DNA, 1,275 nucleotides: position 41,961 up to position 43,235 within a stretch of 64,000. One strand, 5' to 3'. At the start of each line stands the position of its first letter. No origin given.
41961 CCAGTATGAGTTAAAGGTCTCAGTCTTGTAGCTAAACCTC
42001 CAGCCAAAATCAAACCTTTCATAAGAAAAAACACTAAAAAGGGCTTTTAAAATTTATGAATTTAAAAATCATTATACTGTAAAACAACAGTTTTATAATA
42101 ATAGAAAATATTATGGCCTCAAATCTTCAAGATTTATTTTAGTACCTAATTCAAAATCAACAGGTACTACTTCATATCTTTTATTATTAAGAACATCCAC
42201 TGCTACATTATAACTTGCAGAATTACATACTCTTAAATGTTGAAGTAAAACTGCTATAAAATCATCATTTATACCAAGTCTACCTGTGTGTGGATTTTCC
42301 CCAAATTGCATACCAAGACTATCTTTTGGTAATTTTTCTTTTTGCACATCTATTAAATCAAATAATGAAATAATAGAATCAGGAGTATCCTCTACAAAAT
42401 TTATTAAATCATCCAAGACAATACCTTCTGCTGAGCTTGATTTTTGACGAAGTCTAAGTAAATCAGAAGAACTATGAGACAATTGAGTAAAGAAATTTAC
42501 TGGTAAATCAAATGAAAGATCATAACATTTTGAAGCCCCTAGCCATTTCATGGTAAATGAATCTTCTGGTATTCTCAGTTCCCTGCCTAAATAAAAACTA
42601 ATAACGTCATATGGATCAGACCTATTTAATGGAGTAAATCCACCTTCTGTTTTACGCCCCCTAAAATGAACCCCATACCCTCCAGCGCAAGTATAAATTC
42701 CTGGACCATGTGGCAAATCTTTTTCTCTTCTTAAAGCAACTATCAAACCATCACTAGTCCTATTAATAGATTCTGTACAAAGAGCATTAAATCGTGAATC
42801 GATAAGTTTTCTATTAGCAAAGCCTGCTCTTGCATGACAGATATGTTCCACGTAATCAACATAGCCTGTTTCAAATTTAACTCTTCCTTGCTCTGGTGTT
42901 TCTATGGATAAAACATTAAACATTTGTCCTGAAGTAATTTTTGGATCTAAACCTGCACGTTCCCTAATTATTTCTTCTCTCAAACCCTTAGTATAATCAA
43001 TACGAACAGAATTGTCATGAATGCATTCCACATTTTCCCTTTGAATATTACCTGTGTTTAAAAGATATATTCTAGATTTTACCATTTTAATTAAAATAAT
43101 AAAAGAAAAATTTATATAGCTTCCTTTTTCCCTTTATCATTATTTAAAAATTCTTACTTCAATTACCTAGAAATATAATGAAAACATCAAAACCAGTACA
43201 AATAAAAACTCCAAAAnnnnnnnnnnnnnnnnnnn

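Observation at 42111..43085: Unassignable 324-aa protein of foreign composition between rmlA and a GT2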

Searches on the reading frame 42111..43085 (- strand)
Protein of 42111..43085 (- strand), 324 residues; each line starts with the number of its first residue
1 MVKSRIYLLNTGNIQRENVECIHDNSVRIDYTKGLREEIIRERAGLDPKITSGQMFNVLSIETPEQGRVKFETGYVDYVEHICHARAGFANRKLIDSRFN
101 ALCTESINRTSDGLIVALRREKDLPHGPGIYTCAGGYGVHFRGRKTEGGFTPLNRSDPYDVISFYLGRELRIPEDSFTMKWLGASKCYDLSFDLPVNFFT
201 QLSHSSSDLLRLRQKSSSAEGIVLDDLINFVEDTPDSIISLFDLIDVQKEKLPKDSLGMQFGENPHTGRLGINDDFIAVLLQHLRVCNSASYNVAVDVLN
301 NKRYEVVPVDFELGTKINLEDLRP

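Call 4: search_protein_families(library=pfam, proteins=[window:42111-43085:-], max_evalue=0.01)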
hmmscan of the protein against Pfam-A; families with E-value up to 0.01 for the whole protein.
window:42111-43085:- (324 aa): 0 families

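Call 5: search_protein_families(library=ncbifam, proteins=[window:42111-43085:-], max_evalue=0.1)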
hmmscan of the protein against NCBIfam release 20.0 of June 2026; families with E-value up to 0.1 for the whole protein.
window:42111-43085:- (324 aa): 0 families

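Call 6: search_solved_structures(query=window:42111-43085:-, max_evalue=10)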
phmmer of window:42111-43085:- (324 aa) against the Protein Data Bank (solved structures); distinct sequences matched with E-value up to 10: 1.
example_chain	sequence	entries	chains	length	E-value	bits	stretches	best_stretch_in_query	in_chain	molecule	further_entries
7os0_A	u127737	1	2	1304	1.5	11.3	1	257-295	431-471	Cas13a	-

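Call 7: find_homologous_proteins(query=window:42111-43085:-, max_evalue=0.001)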
Query window:42111-43085:- (324 aa): 7 proteins with E <= 0.001 among 1510 candidates.
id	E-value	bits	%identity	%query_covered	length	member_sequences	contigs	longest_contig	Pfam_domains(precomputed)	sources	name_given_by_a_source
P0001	4.7e-215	731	99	100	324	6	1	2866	-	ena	-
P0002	1.8e-120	420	58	100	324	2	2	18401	-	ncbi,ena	-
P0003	1.2e-116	408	55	99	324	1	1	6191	-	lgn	-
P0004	7.6e-112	392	53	98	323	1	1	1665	-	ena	-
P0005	3.9e-99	350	61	79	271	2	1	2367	-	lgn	-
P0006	7.8e-97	343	49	98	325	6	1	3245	-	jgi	-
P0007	1.0e-83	299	74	57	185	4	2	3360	-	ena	-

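Call 13: find_encoding_contigs(protein=P0002, flank=10000, max_places=4)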
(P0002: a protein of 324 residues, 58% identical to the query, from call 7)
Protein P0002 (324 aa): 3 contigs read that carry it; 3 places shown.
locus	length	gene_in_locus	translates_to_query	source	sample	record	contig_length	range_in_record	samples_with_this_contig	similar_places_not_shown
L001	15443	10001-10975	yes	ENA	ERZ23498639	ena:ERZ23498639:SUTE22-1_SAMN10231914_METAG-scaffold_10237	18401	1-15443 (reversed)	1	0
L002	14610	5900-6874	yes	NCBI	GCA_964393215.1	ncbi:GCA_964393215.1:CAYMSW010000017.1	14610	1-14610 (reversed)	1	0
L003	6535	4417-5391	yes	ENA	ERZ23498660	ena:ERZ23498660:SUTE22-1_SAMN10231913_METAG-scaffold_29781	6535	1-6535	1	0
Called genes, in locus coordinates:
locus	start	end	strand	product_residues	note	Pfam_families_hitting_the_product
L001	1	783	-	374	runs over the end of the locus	PF13439:Glyco_transf_4, PF13477:Glyco_trans_4_2, PF13579:Glyco_trans_4_4, PF20706:GT4-conflict, PF00534:Glycos_transf_1, PF13692:Glyco_trans_1_4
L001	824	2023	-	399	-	PF13439:Glyco_transf_4, PF00534:Glycos_transf_1, PF13692:Glyco_trans_1_4, PF13524:Glyco_trans_1_2 (weak)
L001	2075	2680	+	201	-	PF01209:Ubie_methyltran, PF13847:Methyltransf_31 (weak), PF08241:Methyltransf_11, PF08242:Methyltransf_12 (weak), PF13649:Methyltransf_25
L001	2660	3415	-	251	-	PF13263:PHP_C (weak)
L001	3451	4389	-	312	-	PF03706:LPG_synthase_TM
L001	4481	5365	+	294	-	-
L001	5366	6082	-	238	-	PF05148:Methyltransf_8 (weak), PF13489:Methyltransf_23, PF01209:Ubie_methyltran, PF02353:CMAS, PF13847:Methyltransf_31, PF08241:Methyltransf_11, PF08242:Methyltransf_12, PF13649:Methyltransf_25, +3 more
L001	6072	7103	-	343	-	PF01073:3Beta_HSD, PF01370:Epimerase, PF02719:Polysacc_synt_2, PF04321:RmlD_sub_bind, PF13460:NAD_binding_10 (weak), PF16363:GDP_Man_Dehyd, PF07993:NAD_binding_4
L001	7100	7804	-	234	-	PF00483:NTP_transferase, PF12804:NTP_transf_3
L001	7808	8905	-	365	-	PF01041:DegT_DnrJ_EryC1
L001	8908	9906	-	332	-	PF04321:RmlD_sub_bind, PF01073:3Beta_HSD, PF01370:Epimerase, PF02719:Polysacc_synt_2, PF16363:GDP_Man_Dehyd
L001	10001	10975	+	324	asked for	-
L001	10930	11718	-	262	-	PF00535:Glycos_transf_2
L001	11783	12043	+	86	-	-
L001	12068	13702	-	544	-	-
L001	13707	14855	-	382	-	PF13439:Glyco_transf_4, PF20706:GT4-conflict, PF00534:Glycos_transf_1, PF13692:Glyco_trans_1_4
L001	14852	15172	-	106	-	PF10066:DUF2304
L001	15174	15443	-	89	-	?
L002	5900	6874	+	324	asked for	-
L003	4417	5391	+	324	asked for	-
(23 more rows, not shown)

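Call 14: find_encoding_contigs(protein=P0003, flank=10000, max_places=4)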
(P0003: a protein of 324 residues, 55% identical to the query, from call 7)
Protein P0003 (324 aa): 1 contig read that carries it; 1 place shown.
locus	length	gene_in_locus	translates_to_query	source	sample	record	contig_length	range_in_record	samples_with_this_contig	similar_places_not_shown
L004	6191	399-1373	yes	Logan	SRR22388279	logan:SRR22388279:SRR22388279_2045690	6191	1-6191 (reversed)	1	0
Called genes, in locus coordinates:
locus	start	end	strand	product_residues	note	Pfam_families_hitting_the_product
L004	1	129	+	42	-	?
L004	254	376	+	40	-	-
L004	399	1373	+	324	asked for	-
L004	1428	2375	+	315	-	PF01073:3Beta_HSD, PF01370:Epimerase, PF02719:Polysacc_synt_2, PF04321:RmlD_sub_bind, PF07993:NAD_binding_4, PF13460:NAD_binding_10, PF16363:GDP_Man_Dehyd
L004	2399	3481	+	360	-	PF01073:3Beta_HSD, PF01370:Epimerase, PF02719:Polysacc_synt_2 (faint), PF16363:GDP_Man_Dehyd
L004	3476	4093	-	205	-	-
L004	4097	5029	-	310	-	-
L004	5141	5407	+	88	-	-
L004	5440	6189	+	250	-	?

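Call 18: predict_structure(alignment_id=A1)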
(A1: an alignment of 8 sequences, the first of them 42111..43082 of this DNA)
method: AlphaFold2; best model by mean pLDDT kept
length: 323 residues; sequences in the alignment: 8
mean_pLDDT: 58.7   pTM: 0.63
mean pLDDT of the five models: 58.7, 56.9, 54.8, 53.9, 50.5
residues with pLDDT >= 90: 8; 70-90: 110; 50-70: 90; < 50: 115
segments of 3 or more residues with pLDDT < 50: 48-50, 100-105, 117-149, 165-227, 264-268
pLDDT, mean of each block of 10 residues (from residue 1): 70 74 80 86 59 65 80 71 59 59 46 52 38 32 46 59 47 34 26 26 32 38 44 77 75 57 50 69 80 91 79 78 59
secondary structure, 60 per line:
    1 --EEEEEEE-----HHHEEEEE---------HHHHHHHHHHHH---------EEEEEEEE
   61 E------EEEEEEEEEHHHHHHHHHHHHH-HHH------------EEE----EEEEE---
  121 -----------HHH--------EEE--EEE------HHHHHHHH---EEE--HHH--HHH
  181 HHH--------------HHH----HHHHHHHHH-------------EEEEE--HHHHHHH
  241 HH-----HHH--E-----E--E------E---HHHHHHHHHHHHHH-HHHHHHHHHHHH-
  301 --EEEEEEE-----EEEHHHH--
elements in order: E3-9 E18-22 H32-43 E53-61 E68-76 H77-89 E106-108 E113-117 E143-145 E148-150 H157-164 E168-170 H178-183 H205-213 E227-231 H234-242 H273-286 H288-299 E303-309 E315-317 H318-321

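Call 21: find_encoding_contigs(protein=P0006, flank=10000, max_places=3)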
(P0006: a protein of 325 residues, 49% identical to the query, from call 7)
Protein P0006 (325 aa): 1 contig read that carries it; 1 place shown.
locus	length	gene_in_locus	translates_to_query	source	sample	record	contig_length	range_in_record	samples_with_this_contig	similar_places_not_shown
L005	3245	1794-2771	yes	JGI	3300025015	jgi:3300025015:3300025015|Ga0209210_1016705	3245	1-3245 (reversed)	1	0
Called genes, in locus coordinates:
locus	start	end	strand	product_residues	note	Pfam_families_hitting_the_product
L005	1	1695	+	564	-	?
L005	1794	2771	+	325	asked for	-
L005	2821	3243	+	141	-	?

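Call 22: find_encoding_contigs(protein=P0007, flank=10000, max_places=3)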
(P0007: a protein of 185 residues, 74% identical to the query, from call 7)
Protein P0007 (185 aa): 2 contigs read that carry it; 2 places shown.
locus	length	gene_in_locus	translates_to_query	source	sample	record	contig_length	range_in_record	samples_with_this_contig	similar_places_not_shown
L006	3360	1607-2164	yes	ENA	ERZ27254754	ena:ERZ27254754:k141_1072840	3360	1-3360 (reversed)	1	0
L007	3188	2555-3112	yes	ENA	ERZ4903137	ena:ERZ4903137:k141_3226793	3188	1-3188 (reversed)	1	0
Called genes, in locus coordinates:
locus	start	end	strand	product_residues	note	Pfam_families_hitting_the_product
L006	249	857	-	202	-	PF00702:Hydrolase, PF13419:HAD_2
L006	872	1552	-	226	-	PF01370:Epimerase, PF13460:NAD_binding_10 (weak)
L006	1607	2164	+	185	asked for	-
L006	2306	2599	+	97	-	-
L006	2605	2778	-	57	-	-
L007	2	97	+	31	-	?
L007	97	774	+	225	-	-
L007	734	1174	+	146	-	-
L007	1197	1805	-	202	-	PF00702:Hydrolase, PF13419:HAD_2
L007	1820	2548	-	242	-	PF01370:Epimerase, PF13460:NAD_binding_10 (weak)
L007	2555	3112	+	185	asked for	-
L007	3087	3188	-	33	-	?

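Call 28: search_protein_representatives(alignment_id=A1)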
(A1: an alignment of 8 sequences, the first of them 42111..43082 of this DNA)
Query: 8 sequences, 325 profile positions. Proteins with E-value up to 0.001 (for the whole library): 12; up to 1e-10: 4; up to 1e-30: 4. The best 12 are listed.
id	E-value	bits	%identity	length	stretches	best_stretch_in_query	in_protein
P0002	5.6e-166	567.9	-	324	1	1-325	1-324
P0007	1.7e-92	326.4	-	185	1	1-184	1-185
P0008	1.6e-58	214.8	-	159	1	172-295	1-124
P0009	1.4e-35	139.4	-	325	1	4-311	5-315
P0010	8.8e-09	51.3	-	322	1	96-320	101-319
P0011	1.0e-07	47.8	-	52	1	3-53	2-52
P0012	3.3e-06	42.8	-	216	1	176-319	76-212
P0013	4.9e-06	42.3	-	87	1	1-73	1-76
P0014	5.5e-06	42.1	-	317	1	25-309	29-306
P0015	1.7e-05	40.5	-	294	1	55-306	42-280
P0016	1.9e-05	40.3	-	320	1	13-315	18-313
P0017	2.8e-05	39.8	-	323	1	60-319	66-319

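Call 33: find_homologous_proteins(query=A2, max_evalue=0.01)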
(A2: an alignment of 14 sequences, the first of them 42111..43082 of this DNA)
Query A2 (14 sequences) (323 aa, profile of the alignment): 23 proteins with E <= 0.01 among 5384 candidates.
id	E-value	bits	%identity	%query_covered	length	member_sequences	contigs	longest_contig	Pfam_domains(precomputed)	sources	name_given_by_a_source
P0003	5.6e-130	451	55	99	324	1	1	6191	-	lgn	-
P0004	8.4e-129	447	53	98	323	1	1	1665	-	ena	-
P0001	5.5e-126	438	99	100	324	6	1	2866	-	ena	-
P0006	1.2e-121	424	49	98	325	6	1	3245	-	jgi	-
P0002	2.0e-118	413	58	100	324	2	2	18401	-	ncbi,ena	-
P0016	1.2e-113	398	-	-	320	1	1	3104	-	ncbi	-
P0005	1.3e-110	388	61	79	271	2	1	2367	-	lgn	-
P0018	1.1e-97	345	25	68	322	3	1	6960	-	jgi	-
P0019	4.4e-97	343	21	60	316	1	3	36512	-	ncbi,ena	-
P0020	8.5e-95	336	20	60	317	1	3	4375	-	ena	-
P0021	1.3e-93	332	23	88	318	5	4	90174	-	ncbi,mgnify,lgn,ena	mgnify:FL=1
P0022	1.5e-93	332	24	99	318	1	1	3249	-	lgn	-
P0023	3.1e-91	324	28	44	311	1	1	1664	-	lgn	-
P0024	2.0e-90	321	22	69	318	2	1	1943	-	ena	-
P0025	1.5e-89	318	24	40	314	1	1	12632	-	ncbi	-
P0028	3.4e-81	291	26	64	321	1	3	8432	-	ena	-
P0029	1.4e-79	286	-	-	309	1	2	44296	-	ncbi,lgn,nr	ncbi:hypothetical protein HY449_02415 [Candidatus Pacearchaeota archaeon]|nr:hypothetical protein [C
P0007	1.0e-64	237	73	57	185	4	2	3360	-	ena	-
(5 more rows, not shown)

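Call 34: search_solved_structures(query=A2, max_evalue=10, show_alignments=2)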
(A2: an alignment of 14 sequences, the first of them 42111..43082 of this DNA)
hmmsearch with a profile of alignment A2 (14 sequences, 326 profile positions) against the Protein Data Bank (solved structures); distinct sequences matched with E-value up to 10: 6.
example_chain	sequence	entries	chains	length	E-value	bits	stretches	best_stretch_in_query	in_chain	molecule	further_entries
5lf9_A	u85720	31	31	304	0.046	16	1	99-137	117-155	Nucleoside diphosphate-linked moiety X motif 22 | Uridine diphosphate glucose pyrophosphatase NUDT22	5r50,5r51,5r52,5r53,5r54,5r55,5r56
5lor_A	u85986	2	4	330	0.052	15.8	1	99-137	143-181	Nucleoside diphosphate-linked moiety X motif 22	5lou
9ijj_3Q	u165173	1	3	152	0.23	13.7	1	123-159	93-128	MORN repeat containing 2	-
28jw_h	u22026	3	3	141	0.26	13.5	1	188-246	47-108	Small ribosomal subunit protein uS8c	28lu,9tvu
4glw_A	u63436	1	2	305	0.56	12.4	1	226-270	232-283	DNA ligase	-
7jrj_F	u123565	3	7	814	3.9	9.7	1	124-152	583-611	Flagellar radial spoke protein 1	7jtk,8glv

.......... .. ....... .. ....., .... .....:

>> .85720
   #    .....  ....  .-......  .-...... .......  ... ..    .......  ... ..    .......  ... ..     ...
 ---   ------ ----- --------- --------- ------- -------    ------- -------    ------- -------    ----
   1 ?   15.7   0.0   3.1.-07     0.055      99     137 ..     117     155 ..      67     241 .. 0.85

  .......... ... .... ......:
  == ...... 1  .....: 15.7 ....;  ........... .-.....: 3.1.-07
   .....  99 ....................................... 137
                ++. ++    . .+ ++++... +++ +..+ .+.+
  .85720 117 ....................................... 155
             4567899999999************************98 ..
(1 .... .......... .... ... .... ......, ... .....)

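Call 38: find_encoding_contigs(protein=P0021, flank=8000, max_places=2)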
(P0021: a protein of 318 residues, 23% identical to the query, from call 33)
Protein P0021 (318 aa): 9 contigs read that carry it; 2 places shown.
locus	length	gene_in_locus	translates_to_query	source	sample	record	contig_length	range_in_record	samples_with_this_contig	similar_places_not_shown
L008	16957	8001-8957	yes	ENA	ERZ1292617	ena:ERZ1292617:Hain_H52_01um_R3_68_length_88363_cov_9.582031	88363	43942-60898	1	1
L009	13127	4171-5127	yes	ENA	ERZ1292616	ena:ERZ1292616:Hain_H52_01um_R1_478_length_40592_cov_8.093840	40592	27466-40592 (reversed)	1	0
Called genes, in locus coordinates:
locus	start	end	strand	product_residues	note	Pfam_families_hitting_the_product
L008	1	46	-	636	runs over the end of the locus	PF01075:Glyco_transf_9, PF01467:CTP_transf_like, PF00293:NUDIX, PF14815:NUDIX_4 (weak)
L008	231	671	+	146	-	PF05014:Nuc_deoxyrib_tr, PF15891:Nuc_deoxyri_tr2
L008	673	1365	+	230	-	PF02592:Vut_1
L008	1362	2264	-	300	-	PF00535:Glycos_transf_2, PF13641:Glyco_tranf_2_3, PF13632:Glyco_trans_2_3 (weak)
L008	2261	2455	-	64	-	PF21485:IF5A-like_N (weak)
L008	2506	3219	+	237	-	PF06508:QueC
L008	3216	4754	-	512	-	PF02310:B12-binding, PF19864:Radical_SAM_N2 (weak), PF04055:Radical_SAM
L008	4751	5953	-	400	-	PF13439:Glyco_transf_4, PF13477:Glyco_trans_4_2 (weak), PF13579:Glyco_trans_4_4, PF20706:GT4-conflict, PF00534:Glycos_transf_1, PF13692:Glyco_trans_1_4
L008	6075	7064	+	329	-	PF01073:3Beta_HSD, PF01370:Epimerase, PF02719:Polysacc_synt_2, PF04321:RmlD_sub_bind, PF07993:NAD_binding_4, PF16363:GDP_Man_Dehyd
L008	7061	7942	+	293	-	PF00483:NTP_transferase, PF12804:NTP_transf_3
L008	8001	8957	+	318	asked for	-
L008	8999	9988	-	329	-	-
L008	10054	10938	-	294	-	-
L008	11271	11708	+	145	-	-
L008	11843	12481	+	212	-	-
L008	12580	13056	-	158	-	PF06610:AlaE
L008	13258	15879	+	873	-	PF00266:Aminotran_5 (weak), PF01041:DegT_DnrJ_EryC1, PF01212:Beta_elim_lyase (weak), PF02310:B12-binding, PF04055:Radical_SAM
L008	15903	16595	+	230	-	PF05711:TylF, PF13578:Methyltransf_24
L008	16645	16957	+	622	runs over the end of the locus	PF13522:GATase_6, PF13537:GATase_7, PF00733:Asn_synthase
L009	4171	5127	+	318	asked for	-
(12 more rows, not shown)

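Call 39: find_encoding_contigs(protein=P0029, flank=8000, max_places=2)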
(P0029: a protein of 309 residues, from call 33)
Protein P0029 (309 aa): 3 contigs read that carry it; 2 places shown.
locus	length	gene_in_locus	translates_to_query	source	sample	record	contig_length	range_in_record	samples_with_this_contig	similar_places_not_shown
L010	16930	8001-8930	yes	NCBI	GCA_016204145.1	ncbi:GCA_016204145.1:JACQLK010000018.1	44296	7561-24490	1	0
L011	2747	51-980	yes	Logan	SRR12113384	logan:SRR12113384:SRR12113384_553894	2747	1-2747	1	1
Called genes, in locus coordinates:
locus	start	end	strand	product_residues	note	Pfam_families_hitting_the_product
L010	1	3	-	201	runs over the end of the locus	PF20706:GT4-conflict, PF00534:Glycos_transf_1, PF13692:Glyco_trans_1_4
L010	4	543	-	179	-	PF13439:Glyco_transf_4, PF13579:Glyco_trans_4_4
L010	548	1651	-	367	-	PF01041:DegT_DnrJ_EryC1, PF01212:Beta_elim_lyase (weak), PF00266:Aminotran_5 (weak)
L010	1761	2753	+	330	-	PF01073:3Beta_HSD, PF01370:Epimerase, PF02719:Polysacc_synt_2, PF04321:RmlD_sub_bind, PF07993:NAD_binding_4, PF13460:NAD_binding_10 (weak), PF16363:GDP_Man_Dehyd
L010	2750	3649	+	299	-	PF00483:NTP_transferase, PF12804:NTP_transf_3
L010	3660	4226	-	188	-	-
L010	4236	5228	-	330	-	-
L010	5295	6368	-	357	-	PF01073:3Beta_HSD, PF01370:Epimerase, PF02719:Polysacc_synt_2 (weak), PF16363:GDP_Man_Dehyd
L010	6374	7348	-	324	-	PF01073:3Beta_HSD, PF01370:Epimerase, PF02719:Polysacc_synt_2, PF04321:RmlD_sub_bind, PF07993:NAD_binding_4, PF13460:NAD_binding_10, PF16363:GDP_Man_Dehyd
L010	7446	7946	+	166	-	PF06610:AlaE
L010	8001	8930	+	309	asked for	-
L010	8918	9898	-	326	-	PF00106:adh_short (weak), PF04321:RmlD_sub_bind, PF05368:NmrA (faint), PF01073:3Beta_HSD, PF01370:Epimerase, PF02719:Polysacc_synt_2, PF07993:NAD_binding_4, PF16363:GDP_Man_Dehyd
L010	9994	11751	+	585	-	PF08421:Methyltransf_13, PF13489:Methyltransf_23, PF08241:Methyltransf_11 (weak), PF08242:Methyltransf_12 (weak), PF13847:Methyltransf_31 (faint), PF08484:Methyltransf_14, PF00908:dTDP_sugar_isom (weak), PF14667:Polysacc_synt_C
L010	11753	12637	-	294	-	PF00535:Glycos_transf_2 (weak)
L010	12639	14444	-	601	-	PF13522:GATase_6, PF13537:GATase_7, PF00733:Asn_synthase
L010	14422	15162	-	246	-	PF00483:NTP_transferase, PF12804:NTP_transf_3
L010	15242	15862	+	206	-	PF01613:Flavin_Reduct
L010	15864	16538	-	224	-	PF01066:CDP-OH_P_transf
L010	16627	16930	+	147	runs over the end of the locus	PF01467:CTP_transf_like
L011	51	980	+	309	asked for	-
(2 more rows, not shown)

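Call 40: find_encoding_contigs(protein=P0019, flank=8000, max_places=2)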
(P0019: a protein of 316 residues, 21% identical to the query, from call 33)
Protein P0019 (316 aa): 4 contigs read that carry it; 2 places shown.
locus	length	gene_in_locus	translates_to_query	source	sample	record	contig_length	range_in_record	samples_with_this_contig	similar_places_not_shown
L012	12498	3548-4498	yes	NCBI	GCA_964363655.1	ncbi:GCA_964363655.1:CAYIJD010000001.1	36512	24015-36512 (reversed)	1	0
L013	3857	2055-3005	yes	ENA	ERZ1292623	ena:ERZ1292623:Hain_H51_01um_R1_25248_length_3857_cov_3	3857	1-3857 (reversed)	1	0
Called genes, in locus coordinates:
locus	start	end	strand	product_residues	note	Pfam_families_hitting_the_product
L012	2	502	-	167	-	?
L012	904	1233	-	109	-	-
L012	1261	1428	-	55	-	PF14076:DUF4258 (weak)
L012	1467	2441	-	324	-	PF01073:3Beta_HSD, PF01370:Epimerase, PF02719:Polysacc_synt_2 (weak), PF04321:RmlD_sub_bind, PF07993:NAD_binding_4 (faint), PF16363:GDP_Man_Dehyd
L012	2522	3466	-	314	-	PF01073:3Beta_HSD, PF01370:Epimerase, PF02719:Polysacc_synt_2, PF04321:RmlD_sub_bind, PF07993:NAD_binding_4, PF13460:NAD_binding_10, PF16363:GDP_Man_Dehyd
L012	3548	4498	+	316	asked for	-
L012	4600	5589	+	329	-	PF01073:3Beta_HSD, PF01370:Epimerase, PF02719:Polysacc_synt_2, PF04321:RmlD_sub_bind, PF07993:NAD_binding_4, PF13460:NAD_binding_10 (weak), PF16363:GDP_Man_Dehyd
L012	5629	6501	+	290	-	PF00483:NTP_transferase, PF12804:NTP_transf_3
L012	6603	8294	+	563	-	PF08421:Methyltransf_13, PF13489:Methyltransf_23, PF08484:Methyltransf_14, PF00908:dTDP_sugar_isom, PF05523:FdtA (weak), PF14667:Polysacc_synt_C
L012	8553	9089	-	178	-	-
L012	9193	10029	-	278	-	PF00535:Glycos_transf_2 (weak)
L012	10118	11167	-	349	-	PF00224:PK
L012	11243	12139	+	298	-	PF00685:Sulfotransfer_1, PF13469:Sulfotransfer_3 (faint)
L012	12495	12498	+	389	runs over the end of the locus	PF13439:Glyco_transf_4, PF13579:Glyco_trans_4_4, PF20706:GT4-conflict, PF00534:Glycos_transf_1, PF13692:Glyco_trans_1_4, PF13524:Glyco_trans_1_2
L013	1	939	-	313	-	?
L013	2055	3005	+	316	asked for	-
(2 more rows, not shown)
